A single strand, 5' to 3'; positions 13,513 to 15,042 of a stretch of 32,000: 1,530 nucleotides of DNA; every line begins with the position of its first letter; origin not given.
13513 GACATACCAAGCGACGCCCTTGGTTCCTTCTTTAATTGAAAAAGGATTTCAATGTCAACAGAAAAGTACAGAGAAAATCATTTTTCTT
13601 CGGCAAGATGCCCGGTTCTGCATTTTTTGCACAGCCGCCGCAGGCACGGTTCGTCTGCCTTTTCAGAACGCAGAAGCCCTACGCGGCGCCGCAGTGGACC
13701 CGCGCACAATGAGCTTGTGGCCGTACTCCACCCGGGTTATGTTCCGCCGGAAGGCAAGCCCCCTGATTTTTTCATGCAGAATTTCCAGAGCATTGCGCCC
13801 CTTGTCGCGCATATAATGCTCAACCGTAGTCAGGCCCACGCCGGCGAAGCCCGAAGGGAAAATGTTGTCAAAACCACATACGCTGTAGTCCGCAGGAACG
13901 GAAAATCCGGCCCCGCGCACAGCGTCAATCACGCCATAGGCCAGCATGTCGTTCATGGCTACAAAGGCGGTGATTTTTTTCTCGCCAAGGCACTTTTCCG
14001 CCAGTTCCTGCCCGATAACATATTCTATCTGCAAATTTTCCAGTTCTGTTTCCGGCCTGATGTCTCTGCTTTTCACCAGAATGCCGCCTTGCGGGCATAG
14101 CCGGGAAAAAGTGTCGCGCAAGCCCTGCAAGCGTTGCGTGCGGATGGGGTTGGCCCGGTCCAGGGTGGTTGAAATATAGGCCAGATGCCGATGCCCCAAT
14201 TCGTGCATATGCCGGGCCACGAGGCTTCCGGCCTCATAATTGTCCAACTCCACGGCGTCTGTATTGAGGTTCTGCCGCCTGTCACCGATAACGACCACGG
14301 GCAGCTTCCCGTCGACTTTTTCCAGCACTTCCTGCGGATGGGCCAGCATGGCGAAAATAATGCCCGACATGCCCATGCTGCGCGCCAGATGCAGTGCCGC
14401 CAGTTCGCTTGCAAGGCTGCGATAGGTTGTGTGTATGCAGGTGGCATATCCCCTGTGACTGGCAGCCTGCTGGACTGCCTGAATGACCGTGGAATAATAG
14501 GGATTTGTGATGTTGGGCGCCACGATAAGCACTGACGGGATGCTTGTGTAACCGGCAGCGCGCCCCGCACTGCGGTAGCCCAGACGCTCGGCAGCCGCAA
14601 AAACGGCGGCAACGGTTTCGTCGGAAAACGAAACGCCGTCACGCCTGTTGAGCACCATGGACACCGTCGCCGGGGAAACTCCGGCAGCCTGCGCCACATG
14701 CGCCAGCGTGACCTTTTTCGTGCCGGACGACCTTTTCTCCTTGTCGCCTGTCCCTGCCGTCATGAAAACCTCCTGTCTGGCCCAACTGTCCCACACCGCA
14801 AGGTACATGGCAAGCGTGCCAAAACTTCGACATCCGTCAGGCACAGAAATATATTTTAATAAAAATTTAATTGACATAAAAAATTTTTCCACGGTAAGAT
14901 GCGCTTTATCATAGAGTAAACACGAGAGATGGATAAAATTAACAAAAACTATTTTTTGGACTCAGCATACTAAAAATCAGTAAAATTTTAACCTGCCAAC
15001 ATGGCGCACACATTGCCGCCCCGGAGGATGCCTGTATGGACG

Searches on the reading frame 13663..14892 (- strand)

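Call 89: search_protein_families(library=pfam, proteins=[window:13663-14892:-], max_evalue=0.00001)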
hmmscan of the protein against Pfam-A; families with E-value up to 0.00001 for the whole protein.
window:13663-14892:- (409 aa): 4 families
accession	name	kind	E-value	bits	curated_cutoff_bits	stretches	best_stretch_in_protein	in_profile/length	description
PF13377.12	Peripla_BP_3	-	2.2e-23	83.6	26.5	1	226-400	1-167/167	Periplasmic binding protein-like domain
PF00532.27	Peripla_BP_1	-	2.3e-15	57.2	22.2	1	120-388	3-271/281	Periplasmic binding proteins and sugar binding domain of LacI family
PF00356.27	LacI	-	4.9e-13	49.1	27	1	62-107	1-44/46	Bacterial regulatory proteins, lacI family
PF13407.12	Peripla_BP_4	-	4.6e-11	43.2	35.1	1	123-343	3-218/258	Periplasmic binding protein domain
